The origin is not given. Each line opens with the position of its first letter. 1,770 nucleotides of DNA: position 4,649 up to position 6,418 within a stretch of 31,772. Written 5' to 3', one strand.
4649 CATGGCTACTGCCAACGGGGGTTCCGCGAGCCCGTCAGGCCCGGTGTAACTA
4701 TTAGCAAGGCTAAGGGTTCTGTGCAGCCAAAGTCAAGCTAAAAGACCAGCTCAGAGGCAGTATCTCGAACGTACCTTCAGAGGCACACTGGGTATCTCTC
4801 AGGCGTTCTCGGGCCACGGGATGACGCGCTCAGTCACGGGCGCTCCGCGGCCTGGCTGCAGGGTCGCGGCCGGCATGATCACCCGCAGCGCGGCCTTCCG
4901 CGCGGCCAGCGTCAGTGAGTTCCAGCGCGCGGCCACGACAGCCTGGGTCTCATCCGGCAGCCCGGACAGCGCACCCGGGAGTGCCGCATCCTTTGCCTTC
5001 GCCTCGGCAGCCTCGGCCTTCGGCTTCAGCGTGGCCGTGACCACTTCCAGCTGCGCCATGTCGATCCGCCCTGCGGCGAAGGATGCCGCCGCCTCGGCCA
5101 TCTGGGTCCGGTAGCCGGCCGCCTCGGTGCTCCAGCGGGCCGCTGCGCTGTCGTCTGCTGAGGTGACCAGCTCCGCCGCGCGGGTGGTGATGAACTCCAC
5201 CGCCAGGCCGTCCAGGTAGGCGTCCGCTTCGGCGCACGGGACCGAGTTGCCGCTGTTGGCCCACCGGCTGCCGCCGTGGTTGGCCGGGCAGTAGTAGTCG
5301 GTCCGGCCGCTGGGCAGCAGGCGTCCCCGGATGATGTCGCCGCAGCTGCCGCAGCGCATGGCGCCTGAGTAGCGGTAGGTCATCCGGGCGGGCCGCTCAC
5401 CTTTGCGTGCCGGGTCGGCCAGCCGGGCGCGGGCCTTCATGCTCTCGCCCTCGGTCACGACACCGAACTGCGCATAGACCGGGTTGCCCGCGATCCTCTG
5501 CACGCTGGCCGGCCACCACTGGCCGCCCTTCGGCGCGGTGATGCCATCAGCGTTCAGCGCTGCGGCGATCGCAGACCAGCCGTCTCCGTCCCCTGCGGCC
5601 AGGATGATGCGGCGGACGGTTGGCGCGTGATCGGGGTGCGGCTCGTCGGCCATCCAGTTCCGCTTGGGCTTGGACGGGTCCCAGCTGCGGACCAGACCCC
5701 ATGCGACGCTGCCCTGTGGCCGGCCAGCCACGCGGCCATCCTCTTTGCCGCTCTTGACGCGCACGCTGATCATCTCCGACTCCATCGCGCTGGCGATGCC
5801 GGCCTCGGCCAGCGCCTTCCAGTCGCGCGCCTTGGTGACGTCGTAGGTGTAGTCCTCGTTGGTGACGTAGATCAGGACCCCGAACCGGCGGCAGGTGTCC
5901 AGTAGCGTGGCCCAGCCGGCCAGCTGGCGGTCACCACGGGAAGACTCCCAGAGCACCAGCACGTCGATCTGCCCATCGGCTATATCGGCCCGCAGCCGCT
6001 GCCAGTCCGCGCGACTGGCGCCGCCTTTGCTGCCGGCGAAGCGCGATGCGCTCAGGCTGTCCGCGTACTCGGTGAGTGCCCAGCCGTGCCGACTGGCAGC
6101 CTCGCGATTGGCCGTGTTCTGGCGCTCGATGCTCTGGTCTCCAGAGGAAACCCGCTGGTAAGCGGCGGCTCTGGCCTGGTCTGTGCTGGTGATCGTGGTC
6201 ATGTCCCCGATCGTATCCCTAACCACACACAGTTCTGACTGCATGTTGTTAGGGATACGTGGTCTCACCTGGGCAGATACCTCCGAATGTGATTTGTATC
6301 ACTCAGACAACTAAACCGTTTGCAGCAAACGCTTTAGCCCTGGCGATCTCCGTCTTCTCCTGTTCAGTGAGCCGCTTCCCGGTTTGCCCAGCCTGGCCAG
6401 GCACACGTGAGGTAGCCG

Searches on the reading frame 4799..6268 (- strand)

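Call 23: search_protein_families(library=phrogs, proteins=[window:4799-6268:-], max_evalue=0.01)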
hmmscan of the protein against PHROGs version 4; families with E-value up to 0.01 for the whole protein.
window:4799-6268:- (489 aa): 2 families
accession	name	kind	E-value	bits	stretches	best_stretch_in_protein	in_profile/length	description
phrog_95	-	integration and excision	1.7e-46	160.1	2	22-266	78-314/651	integrase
phrog_125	-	DNA, RNA and nucleotide metabolism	1.7e-12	48.4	1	26-186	14-158/254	DNA invertase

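Call 24: search_protein_families(library=pfam, proteins=[window:4799-6268:-], max_evalue=0.01)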
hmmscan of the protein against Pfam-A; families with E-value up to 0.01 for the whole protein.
window:4799-6268:- (489 aa): 2 families
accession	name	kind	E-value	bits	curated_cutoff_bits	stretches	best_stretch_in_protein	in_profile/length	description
PF00239.26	Resolvase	-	4.1e-19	69.5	23.3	1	34-183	1-144/145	Resolvase, N terminal domain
PF07508.19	Recombinase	-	2.5e-09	37.7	21.1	1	212-277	1-64/102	Recombinase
